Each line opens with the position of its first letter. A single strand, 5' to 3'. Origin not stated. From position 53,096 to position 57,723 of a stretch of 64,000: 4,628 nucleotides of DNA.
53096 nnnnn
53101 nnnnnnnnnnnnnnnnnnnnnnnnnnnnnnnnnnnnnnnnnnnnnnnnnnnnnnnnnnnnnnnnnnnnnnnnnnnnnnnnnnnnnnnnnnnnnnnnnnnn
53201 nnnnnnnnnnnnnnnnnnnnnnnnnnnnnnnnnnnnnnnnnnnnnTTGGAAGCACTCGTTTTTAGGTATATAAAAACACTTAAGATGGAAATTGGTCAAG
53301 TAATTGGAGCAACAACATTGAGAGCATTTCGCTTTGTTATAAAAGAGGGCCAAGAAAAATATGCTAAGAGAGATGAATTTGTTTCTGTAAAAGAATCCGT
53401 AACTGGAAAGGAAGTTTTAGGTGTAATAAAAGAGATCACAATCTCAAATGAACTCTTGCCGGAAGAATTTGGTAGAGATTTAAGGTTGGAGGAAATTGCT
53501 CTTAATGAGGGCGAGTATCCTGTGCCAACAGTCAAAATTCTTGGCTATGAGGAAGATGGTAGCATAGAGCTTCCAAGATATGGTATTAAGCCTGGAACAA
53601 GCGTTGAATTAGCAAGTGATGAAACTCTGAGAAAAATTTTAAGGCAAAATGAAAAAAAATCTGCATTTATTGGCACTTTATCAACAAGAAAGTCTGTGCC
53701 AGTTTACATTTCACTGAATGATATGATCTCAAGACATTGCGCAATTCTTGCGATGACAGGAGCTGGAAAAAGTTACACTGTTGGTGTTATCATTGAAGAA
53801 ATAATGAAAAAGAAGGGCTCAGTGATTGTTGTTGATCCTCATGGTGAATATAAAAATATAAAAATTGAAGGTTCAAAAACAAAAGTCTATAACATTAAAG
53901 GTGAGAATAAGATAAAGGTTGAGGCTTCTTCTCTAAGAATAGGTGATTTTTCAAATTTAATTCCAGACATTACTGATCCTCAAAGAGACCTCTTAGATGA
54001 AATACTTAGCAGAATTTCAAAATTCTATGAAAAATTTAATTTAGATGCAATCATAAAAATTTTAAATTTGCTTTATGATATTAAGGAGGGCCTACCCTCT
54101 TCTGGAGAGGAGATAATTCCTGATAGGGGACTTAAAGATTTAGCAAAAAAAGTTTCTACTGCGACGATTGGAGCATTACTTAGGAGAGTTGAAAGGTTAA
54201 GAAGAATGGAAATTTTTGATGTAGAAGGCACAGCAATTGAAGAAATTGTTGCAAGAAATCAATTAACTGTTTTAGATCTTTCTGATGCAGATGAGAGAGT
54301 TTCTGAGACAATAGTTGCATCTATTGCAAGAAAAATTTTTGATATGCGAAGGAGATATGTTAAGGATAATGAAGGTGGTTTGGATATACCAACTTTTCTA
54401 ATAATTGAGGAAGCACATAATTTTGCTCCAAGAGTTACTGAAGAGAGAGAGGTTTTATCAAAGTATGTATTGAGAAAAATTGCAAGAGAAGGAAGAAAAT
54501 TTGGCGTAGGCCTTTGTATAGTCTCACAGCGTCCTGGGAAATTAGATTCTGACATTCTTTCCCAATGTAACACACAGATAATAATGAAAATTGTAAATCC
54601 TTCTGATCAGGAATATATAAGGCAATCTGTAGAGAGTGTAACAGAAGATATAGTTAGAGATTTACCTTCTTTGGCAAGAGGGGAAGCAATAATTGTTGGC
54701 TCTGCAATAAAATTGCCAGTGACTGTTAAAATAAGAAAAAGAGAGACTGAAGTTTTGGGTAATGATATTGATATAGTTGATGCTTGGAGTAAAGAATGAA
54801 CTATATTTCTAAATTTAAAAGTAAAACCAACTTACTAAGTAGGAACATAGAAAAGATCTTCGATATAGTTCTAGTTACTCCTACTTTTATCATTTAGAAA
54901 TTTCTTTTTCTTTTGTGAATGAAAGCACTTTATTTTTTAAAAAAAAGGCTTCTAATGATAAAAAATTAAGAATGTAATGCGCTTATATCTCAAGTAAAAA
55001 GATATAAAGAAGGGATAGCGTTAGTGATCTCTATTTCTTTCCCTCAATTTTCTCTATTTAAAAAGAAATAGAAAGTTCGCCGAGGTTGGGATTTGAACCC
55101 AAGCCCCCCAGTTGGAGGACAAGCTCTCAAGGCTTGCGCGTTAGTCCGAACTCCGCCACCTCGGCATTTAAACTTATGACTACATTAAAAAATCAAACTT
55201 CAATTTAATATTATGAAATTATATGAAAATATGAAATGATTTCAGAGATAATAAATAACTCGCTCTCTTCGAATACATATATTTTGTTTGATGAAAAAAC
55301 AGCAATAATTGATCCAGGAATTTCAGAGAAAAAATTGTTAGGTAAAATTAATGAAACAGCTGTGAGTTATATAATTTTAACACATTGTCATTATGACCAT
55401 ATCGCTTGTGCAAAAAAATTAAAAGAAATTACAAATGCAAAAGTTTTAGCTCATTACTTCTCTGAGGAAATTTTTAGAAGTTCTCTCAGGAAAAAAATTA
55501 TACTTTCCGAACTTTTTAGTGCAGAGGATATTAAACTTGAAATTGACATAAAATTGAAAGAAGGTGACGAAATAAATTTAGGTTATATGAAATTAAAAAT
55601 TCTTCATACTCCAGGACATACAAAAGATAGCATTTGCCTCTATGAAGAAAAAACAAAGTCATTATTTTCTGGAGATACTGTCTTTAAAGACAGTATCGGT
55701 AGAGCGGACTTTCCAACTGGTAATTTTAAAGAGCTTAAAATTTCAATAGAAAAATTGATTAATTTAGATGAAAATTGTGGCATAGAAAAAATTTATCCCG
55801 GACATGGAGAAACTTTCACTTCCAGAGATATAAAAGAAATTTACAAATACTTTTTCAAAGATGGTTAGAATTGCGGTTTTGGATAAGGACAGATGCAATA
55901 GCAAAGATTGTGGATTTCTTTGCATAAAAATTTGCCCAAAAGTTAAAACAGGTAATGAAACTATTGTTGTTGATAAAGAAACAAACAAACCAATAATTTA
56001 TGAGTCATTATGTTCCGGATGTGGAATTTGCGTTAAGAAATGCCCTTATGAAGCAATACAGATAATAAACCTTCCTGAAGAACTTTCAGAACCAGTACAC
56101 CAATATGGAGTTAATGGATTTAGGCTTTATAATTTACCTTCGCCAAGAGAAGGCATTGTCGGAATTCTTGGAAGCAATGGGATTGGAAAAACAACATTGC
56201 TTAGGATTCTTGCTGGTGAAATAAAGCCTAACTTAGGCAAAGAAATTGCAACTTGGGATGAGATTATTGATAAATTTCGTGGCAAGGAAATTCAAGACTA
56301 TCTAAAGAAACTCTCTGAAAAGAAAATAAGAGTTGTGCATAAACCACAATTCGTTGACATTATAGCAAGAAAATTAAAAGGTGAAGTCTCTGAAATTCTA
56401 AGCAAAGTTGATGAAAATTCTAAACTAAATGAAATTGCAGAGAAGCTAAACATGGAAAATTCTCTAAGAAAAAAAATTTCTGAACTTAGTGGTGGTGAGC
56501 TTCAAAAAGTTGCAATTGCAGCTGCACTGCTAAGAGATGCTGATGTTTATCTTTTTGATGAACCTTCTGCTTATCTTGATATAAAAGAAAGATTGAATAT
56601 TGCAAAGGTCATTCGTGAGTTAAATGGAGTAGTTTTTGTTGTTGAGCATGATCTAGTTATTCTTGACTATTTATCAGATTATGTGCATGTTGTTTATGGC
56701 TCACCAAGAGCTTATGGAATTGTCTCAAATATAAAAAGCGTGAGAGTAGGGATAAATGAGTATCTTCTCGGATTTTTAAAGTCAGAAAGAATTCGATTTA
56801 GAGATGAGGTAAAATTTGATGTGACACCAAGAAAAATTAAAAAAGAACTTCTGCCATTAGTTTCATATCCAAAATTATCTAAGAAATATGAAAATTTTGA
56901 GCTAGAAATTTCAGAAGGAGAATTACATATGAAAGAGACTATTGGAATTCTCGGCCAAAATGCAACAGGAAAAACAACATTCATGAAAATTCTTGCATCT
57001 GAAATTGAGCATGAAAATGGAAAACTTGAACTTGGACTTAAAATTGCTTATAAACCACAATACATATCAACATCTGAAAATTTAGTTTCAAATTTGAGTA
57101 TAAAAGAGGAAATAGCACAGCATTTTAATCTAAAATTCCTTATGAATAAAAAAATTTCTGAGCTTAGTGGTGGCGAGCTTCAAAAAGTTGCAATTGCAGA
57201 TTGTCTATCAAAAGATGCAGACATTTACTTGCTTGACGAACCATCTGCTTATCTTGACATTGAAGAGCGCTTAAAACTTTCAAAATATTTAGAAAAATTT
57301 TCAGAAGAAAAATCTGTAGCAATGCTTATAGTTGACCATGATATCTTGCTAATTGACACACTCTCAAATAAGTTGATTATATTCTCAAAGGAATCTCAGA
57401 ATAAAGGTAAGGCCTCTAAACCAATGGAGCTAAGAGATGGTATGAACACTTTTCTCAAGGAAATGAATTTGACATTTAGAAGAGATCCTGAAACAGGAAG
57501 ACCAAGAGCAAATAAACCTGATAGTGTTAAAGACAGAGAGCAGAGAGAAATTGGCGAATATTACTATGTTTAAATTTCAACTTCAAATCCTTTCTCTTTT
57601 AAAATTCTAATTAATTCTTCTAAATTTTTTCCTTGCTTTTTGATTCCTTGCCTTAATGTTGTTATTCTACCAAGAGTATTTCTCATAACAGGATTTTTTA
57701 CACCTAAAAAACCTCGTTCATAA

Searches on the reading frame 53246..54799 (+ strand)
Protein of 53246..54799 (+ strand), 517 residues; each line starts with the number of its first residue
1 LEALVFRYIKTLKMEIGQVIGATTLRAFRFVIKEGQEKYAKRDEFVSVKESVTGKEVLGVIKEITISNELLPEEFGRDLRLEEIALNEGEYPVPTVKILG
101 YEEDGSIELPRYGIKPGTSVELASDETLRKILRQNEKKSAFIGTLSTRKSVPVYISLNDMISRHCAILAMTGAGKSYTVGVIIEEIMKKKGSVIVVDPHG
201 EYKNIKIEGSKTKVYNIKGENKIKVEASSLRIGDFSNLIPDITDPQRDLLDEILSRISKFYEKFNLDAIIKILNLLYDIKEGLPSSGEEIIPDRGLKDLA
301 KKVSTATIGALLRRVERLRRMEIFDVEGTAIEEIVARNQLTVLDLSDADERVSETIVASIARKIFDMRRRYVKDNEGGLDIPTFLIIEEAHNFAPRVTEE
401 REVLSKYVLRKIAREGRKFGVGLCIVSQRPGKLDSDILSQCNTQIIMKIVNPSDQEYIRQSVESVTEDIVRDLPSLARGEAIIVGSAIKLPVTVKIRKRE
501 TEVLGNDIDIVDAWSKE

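Call 3: search_protein_families(library=pfam, proteins=[window:53246-54799:+], max_evalue=0.1)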
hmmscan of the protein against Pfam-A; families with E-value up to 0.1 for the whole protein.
window:53246-54799:+ (517 aa): 10 families
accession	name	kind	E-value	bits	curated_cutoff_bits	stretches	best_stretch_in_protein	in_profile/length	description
PF01935.23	DUF87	-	1.8e-42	146.4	23.2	1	141-364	2-220/220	Helicase HerA, central domain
PF05872.18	HerA_C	-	2.8e-06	26.7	22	1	410-483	282-361/502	Helicase HerA-like C-terminal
PF02534.20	T4SS-DNA_transf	-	3.5e-05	23.3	20.1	1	159-205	43-85/468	Type IV secretory system Conjugative DNA transfer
PF12846.13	AAA_10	-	3.7e-05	23.4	27.5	1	162-205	21-64/362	AAA-like domain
PF09378.16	HAS-barrel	-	0.00013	22.5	25.2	1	16-104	1-90/90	HAS barrel domain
PF10412.15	TrwB_AAD_bind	-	0.00048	19.6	20.5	1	161-203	14-56/387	Type IV secretion-system coupling protein DNA-binding domain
PF04851.21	ResIII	-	0.014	15.8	22.5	1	163-197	24-60/164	Type III restriction enzyme, res subunit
PF04951.18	Peptidase_M55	-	0.037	13.9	25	1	179-224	39-85/264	D-aminopeptidase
PF00270.35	DEAD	-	0.059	13.5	26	0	162-199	14-54/167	DEAD/DEAH box helicase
PF05127.21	NAT10_TcmA_helicase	-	0.086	13.1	22.7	0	167-201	2-37/176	RNA cytidine acetyltransferase NAT10/TcmA, helicase domain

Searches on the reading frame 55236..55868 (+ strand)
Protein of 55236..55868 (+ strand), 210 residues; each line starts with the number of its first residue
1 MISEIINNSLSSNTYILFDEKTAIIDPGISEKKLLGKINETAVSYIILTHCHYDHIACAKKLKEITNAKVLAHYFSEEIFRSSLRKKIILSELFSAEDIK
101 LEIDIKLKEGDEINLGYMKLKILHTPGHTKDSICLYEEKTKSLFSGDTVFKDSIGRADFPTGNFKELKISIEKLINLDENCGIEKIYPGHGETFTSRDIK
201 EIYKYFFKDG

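Call 54: search_protein_families(library=pfam, proteins=[window:55236-55868:+], max_evalue=0.00001)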
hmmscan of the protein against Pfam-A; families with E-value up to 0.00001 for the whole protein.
window:55236-55868:+ (210 aa): 3 families
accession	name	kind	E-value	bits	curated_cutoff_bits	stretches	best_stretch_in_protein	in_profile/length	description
PF00753.33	Lactamase_B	-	2.7e-28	99.7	22.7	1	11-190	5-196/196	Metallo-beta-lactamase superfamily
PF19583.5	ODP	-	3.8e-09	37.1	27.2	1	11-148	2-136/194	ODP family beta lactamase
PF12706.13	Lactamase_B_2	-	6e-06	26.4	27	1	25-148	5-143/200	Beta-lactamase superfamily domain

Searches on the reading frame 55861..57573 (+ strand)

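Call 54: search_protein_families(library=pfam, proteins=[window:55861-57573:+], max_evalue=0.00001)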
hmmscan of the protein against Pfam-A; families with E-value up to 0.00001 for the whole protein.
window:55861-57573:+ (570 aa): 5 families
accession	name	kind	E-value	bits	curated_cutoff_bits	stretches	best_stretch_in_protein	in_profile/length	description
PF00005.33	ABC_tran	-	2.4e-41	142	25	2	96-236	10-136/137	ABC transporter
PF02463.25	SMC_N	-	3.8e-10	40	40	1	94-264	21-198/220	RecF/RecN/SMC N terminal domain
PF13304.12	AAA_21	-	6.4e-10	40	27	0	182-254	220-286/304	AAA domain, putative AbiEii toxin, Type IV TA system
PF00037.32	Fer4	-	5.8e-07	29.5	21.1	1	44-67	1-24/24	4Fe-4S binding domain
PF12837.12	Fer4_6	-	8.7e-06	25.9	25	0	48-66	6-24/24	4Fe-4S binding domain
